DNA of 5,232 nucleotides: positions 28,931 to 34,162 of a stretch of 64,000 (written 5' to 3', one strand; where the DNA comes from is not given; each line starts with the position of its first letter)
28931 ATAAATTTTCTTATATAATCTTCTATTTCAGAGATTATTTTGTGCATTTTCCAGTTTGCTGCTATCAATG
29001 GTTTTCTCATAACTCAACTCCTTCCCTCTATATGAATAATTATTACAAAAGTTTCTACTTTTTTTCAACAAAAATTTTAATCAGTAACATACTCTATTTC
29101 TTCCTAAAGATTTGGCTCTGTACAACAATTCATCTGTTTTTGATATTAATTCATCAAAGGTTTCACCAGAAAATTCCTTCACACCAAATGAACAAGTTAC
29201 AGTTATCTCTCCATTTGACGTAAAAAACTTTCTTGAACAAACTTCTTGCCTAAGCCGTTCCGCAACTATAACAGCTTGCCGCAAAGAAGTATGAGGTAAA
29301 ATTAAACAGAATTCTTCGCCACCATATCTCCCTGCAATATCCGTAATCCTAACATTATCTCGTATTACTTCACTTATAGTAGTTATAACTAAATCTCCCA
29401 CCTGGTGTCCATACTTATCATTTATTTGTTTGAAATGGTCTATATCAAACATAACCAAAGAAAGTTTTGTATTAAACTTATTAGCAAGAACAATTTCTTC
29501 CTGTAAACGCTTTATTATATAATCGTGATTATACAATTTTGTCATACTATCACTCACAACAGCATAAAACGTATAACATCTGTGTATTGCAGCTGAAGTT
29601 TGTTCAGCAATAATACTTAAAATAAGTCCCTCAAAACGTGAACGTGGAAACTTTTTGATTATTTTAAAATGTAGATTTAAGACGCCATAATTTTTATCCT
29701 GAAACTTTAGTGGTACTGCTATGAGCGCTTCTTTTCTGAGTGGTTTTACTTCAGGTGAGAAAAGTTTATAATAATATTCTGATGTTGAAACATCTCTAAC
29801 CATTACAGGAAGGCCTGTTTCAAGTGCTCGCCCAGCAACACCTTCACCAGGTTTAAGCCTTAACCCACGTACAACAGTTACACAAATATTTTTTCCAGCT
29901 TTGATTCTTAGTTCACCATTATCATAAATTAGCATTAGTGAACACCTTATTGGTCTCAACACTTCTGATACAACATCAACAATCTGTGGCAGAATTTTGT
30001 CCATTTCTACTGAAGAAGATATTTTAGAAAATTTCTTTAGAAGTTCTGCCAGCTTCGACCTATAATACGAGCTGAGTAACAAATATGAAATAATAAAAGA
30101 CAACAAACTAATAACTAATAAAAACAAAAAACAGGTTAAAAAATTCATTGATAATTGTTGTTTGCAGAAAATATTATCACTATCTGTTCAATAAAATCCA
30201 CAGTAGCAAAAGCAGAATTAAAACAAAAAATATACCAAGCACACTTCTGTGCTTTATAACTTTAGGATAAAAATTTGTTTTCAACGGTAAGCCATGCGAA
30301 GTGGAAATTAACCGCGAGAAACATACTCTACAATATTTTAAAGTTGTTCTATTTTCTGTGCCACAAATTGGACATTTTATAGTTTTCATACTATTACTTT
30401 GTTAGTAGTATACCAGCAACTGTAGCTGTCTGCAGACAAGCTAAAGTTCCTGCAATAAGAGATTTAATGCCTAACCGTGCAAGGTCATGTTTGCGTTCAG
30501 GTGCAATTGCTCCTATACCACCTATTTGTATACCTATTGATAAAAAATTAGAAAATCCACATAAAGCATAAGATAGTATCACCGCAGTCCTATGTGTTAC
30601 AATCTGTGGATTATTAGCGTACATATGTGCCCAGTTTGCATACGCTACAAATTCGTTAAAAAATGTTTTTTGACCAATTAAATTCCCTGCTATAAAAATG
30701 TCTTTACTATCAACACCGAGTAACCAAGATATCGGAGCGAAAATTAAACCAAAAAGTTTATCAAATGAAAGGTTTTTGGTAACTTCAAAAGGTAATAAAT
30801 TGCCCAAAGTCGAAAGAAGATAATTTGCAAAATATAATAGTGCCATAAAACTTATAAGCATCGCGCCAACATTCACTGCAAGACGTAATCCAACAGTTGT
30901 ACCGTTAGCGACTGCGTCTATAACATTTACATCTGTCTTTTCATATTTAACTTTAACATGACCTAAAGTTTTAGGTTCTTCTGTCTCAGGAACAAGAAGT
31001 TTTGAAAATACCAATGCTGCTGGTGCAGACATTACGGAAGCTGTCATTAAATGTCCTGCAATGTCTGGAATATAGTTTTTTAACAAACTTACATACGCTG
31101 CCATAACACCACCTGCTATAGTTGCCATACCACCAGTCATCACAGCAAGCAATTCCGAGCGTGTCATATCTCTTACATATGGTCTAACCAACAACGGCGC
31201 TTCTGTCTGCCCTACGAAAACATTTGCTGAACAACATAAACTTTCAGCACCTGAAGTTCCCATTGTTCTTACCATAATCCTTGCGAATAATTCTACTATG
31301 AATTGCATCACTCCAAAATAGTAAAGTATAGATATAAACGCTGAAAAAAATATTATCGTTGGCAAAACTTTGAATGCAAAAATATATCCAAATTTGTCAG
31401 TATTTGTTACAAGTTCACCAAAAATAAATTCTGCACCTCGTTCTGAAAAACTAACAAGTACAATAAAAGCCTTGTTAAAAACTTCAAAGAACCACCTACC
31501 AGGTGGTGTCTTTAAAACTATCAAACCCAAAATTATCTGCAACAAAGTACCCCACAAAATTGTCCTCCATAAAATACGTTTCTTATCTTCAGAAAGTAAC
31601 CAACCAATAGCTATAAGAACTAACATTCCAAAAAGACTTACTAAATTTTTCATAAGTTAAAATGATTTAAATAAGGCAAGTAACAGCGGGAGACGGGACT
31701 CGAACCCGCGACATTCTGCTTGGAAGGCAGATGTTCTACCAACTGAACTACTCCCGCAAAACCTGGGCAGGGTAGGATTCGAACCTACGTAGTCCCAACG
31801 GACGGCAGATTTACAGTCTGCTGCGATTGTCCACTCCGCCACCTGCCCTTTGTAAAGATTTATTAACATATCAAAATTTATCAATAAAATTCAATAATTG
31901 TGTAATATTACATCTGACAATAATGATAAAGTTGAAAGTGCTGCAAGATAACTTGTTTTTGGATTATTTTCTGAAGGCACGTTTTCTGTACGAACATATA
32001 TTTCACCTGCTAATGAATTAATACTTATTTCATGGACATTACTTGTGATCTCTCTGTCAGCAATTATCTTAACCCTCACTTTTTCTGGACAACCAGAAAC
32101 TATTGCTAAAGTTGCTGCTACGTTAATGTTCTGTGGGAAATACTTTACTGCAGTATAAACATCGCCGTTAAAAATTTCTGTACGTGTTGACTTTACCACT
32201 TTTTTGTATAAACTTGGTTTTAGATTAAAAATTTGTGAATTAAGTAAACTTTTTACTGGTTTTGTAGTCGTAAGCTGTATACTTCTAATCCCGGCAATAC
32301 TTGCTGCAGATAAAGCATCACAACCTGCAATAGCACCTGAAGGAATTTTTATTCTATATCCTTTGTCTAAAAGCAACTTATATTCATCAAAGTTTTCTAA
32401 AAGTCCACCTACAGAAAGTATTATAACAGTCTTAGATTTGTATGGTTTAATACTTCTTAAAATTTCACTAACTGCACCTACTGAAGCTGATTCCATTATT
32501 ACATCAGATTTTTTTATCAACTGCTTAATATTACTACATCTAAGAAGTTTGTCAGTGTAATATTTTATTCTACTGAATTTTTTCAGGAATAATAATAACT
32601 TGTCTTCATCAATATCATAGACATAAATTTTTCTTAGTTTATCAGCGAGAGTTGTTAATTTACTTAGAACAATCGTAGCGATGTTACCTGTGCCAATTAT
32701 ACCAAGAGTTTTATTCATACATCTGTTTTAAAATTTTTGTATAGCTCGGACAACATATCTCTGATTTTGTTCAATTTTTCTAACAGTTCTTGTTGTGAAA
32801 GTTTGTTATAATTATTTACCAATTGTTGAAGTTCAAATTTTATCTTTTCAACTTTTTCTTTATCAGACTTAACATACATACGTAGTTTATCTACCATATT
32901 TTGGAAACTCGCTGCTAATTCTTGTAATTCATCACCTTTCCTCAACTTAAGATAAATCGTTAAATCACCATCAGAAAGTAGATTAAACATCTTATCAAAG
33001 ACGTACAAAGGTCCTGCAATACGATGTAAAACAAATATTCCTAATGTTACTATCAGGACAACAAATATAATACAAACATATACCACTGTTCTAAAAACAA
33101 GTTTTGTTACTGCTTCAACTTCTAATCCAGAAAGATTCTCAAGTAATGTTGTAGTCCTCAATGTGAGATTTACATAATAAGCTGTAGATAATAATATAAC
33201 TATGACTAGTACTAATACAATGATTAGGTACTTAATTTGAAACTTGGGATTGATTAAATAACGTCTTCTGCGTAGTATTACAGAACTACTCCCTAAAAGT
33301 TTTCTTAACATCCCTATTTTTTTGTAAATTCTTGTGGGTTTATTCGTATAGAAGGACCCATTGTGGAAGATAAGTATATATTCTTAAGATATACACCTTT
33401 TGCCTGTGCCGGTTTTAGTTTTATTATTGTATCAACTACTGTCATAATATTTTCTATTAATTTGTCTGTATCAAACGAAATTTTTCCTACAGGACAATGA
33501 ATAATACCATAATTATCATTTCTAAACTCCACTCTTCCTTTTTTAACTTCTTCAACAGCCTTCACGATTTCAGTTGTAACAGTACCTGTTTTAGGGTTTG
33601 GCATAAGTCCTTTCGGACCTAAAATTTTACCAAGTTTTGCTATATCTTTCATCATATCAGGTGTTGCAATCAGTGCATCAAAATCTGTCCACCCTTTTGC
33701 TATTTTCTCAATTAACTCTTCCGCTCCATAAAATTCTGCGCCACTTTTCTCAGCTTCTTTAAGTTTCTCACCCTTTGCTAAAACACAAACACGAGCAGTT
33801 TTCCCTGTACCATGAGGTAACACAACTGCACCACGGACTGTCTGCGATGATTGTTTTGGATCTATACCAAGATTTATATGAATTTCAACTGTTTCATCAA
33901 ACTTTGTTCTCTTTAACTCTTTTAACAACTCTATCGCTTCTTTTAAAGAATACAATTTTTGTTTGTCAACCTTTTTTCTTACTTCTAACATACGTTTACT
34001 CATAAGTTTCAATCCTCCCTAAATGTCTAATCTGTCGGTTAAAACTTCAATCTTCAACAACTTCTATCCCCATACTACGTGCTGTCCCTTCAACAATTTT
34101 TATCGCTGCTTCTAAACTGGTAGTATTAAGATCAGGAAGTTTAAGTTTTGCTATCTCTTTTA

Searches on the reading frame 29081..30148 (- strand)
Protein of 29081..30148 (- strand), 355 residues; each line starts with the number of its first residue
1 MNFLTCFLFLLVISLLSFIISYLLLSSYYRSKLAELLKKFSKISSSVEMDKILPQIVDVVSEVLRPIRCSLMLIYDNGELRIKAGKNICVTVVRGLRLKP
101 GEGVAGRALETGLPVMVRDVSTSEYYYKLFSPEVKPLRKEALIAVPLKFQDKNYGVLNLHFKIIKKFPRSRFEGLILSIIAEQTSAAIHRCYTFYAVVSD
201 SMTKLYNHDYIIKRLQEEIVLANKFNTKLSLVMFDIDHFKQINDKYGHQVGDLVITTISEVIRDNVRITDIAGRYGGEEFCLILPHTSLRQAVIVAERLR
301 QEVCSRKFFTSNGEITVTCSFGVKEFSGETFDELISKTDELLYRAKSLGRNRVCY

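Call 78: search_protein_families(library=pfam, proteins=[window:29081-30148:-], max_evalue=0.00001)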
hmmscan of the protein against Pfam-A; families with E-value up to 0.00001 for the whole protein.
window:29081-30148:- (355 aa): 3 families
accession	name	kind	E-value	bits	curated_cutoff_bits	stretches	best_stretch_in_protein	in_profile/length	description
PF00990.26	GGDEF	-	3e-43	147.8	23.8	1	199-352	3-161/161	Diguanylate cyclase, GGDEF domain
PF01590.32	GAF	-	5.9e-11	43.5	22.4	1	49-188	2-133/133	GAF domain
PF13185.12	GAF_2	-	8.2e-11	42.7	28.6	1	48-189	3-136/136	GAF domain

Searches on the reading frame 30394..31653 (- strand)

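Call 78: search_protein_families(library=pfam, proteins=[window:30394-31653:-], max_evalue=0.00001)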
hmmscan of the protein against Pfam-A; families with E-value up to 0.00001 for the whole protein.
window:30394-31653:- (419 aa): 3 families
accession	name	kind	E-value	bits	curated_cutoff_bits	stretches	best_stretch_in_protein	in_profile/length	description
PF07662.18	Nucleos_tra2_C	-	1.5e-74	250.7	32.3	1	201-414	1-213/213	Na+ dependent nucleoside transporter C-terminus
PF01773.25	Nucleos_tra2_N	-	3.9e-25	88.6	27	1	8-81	1-74/74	Na+ dependent nucleoside transporter N-terminus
PF07670.19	Gate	-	3.9e-20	72.7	29.6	1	93-192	1-102/104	Nucleoside recognition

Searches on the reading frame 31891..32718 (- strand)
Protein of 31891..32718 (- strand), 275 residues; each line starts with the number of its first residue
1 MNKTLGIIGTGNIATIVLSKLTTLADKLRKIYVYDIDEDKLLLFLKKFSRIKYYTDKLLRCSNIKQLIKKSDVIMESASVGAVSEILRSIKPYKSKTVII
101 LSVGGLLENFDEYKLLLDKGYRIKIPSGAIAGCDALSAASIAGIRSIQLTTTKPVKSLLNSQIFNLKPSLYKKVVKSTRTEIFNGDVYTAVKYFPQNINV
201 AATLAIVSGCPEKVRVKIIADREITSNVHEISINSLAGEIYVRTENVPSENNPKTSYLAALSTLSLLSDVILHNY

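Call 78: search_protein_families(library=pfam, proteins=[window:31891-32718:-], max_evalue=0.00001)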
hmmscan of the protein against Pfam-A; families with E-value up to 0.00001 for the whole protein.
window:31891-32718:- (275 aa): 1 family
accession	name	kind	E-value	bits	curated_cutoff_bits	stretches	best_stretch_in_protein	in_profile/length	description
PF01958.23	Asp_DH_C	-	5.7e-28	97.4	27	1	178-264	3-89/89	Aspartate dehydrogenase, C-terminal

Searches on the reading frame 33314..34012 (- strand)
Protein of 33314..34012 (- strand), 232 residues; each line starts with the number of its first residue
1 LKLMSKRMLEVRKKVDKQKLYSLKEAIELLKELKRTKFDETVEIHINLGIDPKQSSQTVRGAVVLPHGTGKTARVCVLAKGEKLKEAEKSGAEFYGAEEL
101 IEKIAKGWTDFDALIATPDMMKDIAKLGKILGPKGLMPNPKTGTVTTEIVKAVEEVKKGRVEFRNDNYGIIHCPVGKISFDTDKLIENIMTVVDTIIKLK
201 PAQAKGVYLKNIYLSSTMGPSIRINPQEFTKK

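Call 78: search_protein_families(library=pfam, proteins=[window:33314-34012:-], max_evalue=0.00001)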
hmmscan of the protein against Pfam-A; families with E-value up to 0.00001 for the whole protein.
window:33314-34012:- (232 aa): 1 family
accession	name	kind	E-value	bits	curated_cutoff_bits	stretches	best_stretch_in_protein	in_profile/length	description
PF00687.26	Ribosomal_L1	-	3.2e-73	246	32.2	1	30-220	1-198/198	Ribosomal protein L1p/L10e family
